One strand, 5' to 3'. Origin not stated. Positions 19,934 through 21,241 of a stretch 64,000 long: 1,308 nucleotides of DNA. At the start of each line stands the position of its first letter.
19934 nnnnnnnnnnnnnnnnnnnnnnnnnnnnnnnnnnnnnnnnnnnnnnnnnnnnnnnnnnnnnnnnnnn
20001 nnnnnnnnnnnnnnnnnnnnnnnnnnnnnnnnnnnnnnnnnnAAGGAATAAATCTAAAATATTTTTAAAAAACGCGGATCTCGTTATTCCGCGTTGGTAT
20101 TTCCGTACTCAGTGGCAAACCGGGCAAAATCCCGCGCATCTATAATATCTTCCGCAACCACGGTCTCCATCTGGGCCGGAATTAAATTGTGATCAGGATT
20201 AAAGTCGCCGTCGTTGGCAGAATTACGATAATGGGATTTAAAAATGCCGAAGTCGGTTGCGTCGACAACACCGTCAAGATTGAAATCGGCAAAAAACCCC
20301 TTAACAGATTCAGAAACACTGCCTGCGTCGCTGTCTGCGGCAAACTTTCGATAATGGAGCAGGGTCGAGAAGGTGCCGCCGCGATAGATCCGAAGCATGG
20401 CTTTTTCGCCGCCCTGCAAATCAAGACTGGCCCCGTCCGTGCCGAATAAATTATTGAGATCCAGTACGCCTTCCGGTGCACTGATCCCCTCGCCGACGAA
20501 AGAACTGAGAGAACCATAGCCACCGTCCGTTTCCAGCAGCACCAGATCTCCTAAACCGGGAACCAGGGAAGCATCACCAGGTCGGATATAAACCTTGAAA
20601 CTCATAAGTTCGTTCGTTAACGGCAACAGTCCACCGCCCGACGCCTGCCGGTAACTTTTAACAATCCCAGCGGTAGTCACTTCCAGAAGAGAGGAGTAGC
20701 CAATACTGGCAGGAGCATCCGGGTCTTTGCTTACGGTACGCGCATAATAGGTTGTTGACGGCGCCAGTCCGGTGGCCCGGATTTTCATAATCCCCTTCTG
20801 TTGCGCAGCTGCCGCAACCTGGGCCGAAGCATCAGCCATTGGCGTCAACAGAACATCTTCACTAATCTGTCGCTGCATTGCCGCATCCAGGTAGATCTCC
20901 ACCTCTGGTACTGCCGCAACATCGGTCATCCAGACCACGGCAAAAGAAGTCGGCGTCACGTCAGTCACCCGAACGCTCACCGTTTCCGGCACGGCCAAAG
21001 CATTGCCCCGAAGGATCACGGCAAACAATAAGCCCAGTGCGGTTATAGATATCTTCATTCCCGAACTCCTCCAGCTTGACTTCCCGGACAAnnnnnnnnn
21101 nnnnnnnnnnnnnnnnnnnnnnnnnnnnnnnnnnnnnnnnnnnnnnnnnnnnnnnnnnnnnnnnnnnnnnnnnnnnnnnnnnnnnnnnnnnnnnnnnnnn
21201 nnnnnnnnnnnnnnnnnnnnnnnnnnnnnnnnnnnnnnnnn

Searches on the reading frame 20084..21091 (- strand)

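Call 57: search_protein_families(library=pfam, proteins=[window:20084-21091:-], max_evalue=0.001)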
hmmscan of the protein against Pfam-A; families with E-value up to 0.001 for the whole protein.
window:20084-21091:- (335 aa): 1 family
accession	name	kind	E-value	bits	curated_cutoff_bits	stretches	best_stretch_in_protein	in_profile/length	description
PF16656.11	Pur_ac_phosph_N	-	7e-06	27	30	1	35-123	1-82/93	Purple acid Phosphatase, N-terminal domain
